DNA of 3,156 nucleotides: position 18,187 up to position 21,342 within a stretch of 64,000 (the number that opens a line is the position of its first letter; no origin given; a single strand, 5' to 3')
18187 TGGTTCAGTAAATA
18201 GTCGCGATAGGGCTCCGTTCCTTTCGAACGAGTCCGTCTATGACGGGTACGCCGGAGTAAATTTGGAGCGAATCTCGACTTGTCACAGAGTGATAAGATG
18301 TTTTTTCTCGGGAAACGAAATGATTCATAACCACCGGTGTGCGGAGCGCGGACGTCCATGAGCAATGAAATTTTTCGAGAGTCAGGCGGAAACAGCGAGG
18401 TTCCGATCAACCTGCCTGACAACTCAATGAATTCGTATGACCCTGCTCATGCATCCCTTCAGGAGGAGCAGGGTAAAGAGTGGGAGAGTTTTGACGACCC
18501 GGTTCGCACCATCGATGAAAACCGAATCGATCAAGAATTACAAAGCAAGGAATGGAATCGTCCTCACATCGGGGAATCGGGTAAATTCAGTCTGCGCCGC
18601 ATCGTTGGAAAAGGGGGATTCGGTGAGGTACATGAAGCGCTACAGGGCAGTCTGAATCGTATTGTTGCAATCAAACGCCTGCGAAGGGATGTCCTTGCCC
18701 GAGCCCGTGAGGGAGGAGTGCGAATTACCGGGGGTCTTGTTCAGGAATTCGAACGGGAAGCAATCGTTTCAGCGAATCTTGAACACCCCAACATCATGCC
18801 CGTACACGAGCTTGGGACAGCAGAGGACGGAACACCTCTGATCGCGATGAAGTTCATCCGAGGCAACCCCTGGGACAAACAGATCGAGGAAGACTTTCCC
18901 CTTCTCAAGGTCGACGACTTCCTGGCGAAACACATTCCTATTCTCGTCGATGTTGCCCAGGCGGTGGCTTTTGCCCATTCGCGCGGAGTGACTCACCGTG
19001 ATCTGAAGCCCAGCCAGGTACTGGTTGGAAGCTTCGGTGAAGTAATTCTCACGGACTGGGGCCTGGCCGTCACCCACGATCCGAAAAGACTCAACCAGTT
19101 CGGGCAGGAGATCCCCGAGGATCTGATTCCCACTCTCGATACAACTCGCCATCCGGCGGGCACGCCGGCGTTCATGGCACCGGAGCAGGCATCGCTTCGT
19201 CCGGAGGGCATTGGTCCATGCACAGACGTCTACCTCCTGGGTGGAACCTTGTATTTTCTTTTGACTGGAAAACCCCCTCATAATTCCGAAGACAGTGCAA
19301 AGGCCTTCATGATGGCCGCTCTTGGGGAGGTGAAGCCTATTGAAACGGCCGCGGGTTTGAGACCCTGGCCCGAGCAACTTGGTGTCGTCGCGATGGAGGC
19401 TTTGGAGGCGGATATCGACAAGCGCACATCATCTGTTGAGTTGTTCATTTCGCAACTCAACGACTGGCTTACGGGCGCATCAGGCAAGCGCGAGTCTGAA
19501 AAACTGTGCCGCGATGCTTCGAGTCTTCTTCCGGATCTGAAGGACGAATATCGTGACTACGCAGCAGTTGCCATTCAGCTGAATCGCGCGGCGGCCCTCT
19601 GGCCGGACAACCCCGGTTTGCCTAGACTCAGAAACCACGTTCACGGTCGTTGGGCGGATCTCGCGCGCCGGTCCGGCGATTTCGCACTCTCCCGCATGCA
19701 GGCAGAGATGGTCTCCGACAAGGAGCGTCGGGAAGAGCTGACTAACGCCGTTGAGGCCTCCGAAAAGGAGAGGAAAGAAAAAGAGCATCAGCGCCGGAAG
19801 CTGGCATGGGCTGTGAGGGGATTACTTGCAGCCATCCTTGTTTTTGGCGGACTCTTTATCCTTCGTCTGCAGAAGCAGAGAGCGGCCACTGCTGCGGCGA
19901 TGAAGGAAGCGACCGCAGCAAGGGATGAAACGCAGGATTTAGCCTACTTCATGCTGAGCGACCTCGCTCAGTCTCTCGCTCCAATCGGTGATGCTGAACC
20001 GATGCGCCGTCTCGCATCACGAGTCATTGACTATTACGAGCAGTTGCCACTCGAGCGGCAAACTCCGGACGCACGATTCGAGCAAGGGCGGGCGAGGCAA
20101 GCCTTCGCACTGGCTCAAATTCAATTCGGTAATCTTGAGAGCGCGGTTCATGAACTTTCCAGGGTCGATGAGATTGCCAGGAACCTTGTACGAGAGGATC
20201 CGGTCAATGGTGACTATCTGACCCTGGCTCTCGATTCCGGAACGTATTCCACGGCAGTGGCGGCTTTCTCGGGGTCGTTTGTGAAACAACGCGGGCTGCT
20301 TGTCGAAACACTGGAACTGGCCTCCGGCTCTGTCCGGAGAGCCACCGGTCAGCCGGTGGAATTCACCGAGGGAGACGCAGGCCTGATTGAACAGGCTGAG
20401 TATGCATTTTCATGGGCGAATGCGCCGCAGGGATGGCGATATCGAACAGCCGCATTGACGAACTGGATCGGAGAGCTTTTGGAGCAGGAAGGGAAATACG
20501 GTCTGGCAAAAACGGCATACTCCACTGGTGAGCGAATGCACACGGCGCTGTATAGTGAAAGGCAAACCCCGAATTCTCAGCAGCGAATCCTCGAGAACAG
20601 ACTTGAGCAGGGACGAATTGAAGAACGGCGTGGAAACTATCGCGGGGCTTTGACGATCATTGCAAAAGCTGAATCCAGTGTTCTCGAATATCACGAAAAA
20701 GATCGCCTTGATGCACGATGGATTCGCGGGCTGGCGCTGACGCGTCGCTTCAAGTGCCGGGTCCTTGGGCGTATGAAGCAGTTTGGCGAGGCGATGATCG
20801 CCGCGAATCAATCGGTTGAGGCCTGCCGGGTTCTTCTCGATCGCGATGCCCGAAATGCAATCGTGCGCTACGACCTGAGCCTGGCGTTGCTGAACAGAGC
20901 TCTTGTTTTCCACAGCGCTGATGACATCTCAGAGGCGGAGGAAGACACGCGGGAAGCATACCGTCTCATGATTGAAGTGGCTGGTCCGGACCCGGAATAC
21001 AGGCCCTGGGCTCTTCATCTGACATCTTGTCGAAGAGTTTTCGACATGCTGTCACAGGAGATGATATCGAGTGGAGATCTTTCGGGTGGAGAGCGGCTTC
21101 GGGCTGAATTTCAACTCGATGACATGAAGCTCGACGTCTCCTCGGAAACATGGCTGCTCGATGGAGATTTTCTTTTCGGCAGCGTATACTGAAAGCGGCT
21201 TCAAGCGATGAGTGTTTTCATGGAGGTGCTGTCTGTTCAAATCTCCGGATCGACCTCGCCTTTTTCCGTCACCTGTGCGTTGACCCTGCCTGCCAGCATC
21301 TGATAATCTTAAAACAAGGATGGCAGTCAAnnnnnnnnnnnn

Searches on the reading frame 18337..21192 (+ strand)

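Call 51: search_protein_families(library=pfam, proteins=[window:18337-21192:+], max_evalue=0.00001)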
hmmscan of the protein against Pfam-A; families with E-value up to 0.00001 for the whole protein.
window:18337-21192:+ (951 aa): 2 families
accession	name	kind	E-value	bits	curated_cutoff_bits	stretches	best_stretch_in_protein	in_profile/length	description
PF00069.31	Pkinase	-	8.6e-28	97.9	31.7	1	86-327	3-211/263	Protein kinase domain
PF07714.23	PK_Tyr_Ser-Thr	-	5.6e-13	49.2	23.1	1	86-318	3-208/258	Protein tyrosine and serine/threonine kinase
